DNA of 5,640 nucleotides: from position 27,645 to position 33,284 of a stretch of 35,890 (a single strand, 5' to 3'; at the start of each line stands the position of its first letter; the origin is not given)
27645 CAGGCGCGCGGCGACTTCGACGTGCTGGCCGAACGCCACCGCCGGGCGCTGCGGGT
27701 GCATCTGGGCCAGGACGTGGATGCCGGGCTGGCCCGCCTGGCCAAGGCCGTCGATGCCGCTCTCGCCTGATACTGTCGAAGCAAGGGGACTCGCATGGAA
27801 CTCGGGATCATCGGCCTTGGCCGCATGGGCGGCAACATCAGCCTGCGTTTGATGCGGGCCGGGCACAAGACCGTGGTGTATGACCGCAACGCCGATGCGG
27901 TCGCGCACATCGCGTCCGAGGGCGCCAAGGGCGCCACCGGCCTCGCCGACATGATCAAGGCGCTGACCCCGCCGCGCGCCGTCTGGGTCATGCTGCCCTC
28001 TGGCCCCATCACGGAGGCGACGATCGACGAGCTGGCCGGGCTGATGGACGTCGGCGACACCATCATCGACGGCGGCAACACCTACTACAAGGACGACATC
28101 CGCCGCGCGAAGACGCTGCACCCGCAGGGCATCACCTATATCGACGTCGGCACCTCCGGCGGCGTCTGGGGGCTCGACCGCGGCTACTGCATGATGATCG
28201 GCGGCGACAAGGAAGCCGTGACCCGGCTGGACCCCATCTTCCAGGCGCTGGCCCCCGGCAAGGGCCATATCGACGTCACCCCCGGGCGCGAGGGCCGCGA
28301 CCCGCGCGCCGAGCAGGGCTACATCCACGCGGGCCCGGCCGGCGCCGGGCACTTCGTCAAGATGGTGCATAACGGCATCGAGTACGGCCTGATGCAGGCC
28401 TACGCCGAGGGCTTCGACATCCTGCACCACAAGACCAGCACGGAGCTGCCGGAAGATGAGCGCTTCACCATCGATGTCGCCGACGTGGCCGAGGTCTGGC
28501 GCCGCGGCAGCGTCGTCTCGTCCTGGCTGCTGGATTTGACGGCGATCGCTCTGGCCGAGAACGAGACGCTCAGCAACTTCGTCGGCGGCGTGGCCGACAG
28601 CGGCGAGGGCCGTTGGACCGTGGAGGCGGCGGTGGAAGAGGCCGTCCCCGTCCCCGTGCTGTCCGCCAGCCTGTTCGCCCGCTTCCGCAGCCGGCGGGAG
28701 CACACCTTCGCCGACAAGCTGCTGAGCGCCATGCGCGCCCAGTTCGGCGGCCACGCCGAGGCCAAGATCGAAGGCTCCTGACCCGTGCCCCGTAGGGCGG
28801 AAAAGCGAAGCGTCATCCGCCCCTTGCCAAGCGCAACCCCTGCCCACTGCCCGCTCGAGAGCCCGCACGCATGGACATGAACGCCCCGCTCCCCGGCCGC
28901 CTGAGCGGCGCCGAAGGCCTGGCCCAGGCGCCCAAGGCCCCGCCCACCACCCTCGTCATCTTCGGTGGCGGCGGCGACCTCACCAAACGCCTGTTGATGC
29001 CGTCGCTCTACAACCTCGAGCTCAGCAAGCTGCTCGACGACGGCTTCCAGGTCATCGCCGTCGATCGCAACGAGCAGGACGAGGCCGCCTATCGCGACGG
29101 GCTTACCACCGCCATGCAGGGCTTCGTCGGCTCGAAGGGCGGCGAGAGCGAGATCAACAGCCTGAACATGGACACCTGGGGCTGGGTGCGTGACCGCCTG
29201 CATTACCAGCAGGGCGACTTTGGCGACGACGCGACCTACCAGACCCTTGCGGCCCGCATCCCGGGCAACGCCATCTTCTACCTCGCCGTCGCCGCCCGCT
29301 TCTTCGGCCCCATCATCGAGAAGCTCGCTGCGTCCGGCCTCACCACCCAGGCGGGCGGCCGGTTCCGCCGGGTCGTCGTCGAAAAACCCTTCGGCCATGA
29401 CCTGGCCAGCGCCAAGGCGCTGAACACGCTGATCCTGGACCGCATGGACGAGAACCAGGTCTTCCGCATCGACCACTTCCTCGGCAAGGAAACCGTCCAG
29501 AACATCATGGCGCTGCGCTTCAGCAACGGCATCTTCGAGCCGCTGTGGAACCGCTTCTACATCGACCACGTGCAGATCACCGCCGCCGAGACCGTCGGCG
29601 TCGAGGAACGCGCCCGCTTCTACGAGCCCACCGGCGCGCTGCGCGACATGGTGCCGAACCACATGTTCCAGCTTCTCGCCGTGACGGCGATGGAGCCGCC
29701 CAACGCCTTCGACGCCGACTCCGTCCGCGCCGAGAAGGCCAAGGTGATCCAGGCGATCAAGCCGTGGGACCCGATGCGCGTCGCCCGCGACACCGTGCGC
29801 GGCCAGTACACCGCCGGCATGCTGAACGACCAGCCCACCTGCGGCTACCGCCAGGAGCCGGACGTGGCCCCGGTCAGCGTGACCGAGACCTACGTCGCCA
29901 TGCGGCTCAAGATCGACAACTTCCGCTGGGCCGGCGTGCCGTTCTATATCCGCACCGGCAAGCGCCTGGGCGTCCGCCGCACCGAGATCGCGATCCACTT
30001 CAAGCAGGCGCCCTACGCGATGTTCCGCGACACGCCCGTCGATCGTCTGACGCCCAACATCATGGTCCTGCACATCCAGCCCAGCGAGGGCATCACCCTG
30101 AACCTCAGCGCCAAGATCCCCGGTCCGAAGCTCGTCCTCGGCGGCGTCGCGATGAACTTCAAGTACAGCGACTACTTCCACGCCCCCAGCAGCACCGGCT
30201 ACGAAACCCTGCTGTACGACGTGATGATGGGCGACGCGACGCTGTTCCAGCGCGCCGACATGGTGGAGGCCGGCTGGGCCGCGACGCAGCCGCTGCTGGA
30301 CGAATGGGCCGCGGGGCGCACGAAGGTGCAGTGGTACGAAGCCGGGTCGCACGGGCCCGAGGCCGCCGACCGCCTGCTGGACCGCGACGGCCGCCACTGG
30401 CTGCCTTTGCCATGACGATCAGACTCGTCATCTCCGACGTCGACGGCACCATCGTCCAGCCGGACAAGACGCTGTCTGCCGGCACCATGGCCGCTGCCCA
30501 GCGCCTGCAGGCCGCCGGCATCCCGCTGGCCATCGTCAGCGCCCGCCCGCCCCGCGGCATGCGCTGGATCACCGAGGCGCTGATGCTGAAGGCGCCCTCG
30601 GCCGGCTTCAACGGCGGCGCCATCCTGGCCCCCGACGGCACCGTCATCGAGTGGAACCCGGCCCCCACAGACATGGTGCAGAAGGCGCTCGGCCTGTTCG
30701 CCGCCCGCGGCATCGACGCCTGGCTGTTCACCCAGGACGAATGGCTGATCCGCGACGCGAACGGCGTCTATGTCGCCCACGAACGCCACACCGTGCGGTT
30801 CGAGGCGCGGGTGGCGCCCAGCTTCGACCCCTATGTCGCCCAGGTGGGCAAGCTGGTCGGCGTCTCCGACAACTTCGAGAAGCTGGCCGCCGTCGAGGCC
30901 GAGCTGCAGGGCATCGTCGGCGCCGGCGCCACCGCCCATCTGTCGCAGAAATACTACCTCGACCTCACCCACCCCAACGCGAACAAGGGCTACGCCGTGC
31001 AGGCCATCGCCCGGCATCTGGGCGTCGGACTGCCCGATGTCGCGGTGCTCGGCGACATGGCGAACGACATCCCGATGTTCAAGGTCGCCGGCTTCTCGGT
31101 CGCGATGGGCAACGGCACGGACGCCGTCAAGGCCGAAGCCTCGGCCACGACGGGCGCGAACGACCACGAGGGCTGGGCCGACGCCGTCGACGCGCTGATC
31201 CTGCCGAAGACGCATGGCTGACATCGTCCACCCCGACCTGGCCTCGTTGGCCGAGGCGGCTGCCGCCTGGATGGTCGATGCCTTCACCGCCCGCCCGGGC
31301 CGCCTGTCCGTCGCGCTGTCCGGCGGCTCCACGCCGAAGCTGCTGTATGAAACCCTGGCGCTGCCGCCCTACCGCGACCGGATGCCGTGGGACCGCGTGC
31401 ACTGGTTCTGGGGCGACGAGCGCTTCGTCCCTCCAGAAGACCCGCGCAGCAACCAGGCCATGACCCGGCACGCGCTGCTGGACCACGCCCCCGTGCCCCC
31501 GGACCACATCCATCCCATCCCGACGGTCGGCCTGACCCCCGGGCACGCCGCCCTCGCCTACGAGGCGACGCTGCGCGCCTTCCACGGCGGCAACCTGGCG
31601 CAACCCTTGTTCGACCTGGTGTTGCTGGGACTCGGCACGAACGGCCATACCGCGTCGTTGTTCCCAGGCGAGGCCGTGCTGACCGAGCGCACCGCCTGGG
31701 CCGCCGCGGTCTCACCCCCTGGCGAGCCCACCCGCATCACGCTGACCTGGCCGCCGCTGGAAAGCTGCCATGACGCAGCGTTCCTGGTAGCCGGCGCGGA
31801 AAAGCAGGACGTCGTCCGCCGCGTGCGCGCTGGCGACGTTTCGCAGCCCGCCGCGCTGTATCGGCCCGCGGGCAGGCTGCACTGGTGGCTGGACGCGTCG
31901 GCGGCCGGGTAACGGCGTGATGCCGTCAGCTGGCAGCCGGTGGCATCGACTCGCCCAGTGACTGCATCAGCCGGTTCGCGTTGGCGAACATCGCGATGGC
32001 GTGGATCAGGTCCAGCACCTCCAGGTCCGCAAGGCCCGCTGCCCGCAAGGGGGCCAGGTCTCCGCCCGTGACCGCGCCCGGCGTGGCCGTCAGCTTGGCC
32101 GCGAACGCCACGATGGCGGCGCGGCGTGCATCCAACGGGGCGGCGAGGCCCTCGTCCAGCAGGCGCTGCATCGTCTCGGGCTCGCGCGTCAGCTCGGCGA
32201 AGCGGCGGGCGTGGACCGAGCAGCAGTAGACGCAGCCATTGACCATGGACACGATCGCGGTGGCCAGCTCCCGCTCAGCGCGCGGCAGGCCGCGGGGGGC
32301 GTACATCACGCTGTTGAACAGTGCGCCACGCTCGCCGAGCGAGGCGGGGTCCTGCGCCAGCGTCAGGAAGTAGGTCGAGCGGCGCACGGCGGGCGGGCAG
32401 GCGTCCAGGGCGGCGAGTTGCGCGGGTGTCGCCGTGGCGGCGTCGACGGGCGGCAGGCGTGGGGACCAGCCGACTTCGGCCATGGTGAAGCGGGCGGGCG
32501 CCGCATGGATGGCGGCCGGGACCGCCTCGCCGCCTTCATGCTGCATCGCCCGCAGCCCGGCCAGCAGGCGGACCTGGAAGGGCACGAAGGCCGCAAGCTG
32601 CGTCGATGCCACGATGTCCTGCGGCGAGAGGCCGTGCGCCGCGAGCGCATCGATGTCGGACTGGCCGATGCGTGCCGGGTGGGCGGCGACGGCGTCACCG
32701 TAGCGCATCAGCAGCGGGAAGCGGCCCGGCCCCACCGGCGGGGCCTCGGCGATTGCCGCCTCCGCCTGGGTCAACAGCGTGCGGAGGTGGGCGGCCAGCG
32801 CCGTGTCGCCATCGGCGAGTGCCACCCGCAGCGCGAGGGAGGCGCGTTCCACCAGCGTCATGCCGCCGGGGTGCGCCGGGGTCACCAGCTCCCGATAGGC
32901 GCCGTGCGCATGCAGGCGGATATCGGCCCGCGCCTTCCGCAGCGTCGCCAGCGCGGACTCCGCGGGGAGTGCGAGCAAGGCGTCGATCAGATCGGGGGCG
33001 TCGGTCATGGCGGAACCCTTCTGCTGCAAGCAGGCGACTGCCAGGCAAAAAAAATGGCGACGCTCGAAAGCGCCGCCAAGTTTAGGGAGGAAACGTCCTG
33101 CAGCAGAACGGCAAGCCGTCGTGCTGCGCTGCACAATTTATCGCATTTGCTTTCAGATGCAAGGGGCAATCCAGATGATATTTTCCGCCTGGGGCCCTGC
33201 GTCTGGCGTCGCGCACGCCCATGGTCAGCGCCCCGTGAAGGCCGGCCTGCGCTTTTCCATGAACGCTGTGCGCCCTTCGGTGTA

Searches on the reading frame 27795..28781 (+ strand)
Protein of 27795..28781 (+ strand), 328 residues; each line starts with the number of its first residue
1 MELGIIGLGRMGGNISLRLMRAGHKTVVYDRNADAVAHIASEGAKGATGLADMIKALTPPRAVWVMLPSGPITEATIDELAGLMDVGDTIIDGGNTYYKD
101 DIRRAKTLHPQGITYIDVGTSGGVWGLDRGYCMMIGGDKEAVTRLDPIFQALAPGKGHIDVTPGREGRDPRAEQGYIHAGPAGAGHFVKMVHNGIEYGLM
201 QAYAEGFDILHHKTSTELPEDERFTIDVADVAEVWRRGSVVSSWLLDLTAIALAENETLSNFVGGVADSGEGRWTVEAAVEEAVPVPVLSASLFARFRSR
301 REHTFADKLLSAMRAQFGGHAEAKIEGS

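Call 26: search_protein_families(library=pfam, proteins=[window:27795-28781:+], max_evalue=0.001)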
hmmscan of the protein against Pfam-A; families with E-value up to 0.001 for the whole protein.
window:27795-28781:+ (328 aa): 6 families
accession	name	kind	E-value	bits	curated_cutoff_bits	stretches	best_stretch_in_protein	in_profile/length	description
PF03446.21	NAD_binding_2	-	4.5e-38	131.2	21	1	3-153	2-153/161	NAD binding domain of 6-phosphogluconate dehydrogenase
PF00393.24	6PGD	-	6.7e-23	81.9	27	1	185-303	1-117/290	6-phosphogluconate dehydrogenase, C-terminal domain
PF03807.23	F420_oxidored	-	1.7e-05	25.8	21.6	1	3-49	2-50/94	NADP oxidoreductase coenzyme F420-dependent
PF02826.25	2-Hacid_dh_C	-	0.00013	21.8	25.1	1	2-79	38-111/178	D-isomer specific 2-hydroxyacid dehydrogenase, NAD binding domain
PF02558.23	ApbA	-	0.00062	19.9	22.2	1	4-45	2-42/150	Ketopantoate reductase PanE/ApbA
PF02737.24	3HCDH_N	-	0.00067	20.1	22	0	3-43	2-42/180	3-hydroxyacyl-CoA dehydrogenase, NAD binding domain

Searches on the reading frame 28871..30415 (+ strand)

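Call 26: search_protein_families(library=pfam, proteins=[window:28871-30415:+], max_evalue=0.001)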
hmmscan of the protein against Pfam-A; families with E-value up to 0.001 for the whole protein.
window:28871-30415:+ (514 aa): 2 families
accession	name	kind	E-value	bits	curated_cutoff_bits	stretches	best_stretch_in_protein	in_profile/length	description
PF02781.21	G6PD_C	-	2.1e-116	388.6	27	1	213-510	1-295/296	Glucose-6-phosphate dehydrogenase, C-terminal domain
PF00479.28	G6PD_N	-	4.9e-51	174.4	22.1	1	29-211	1-183/183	Glucose-6-phosphate dehydrogenase, NAD binding domain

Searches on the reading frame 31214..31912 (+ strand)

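Call 26: search_protein_families(library=pfam, proteins=[window:31214-31912:+], max_evalue=0.001)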
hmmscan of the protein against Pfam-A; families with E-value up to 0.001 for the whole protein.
window:31214-31912:+ (232 aa): 1 family
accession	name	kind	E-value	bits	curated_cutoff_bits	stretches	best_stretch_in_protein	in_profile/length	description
PF01182.26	Glucosamine_iso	-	2.3e-65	221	27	1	10-224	4-225/225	Glucosamine-6-phosphate isomerases/6-phosphogluconolactonase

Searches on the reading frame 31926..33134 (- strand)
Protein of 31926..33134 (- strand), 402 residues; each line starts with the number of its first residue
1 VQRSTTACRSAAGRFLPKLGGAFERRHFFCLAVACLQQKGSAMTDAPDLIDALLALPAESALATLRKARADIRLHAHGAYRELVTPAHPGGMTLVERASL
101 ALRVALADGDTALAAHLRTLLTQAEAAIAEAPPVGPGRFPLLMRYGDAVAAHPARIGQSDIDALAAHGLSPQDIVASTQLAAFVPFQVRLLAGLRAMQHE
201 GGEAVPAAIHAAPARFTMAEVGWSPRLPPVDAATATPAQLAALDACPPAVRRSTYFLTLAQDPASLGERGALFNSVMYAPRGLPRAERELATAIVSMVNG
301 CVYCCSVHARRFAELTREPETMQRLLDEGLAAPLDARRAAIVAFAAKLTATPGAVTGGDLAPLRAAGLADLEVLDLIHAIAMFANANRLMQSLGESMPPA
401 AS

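Call 26: search_protein_families(library=pfam, proteins=[window:31926-33134:-], max_evalue=0.001)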
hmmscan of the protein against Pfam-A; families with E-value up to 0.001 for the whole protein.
window:31926-33134:- (402 aa): 1 family
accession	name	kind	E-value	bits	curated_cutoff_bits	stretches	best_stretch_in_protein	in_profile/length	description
PF02627.25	CMD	-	6.7e-09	36.1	23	1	272-344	10-81/84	Carboxymuconolactone decarboxylase family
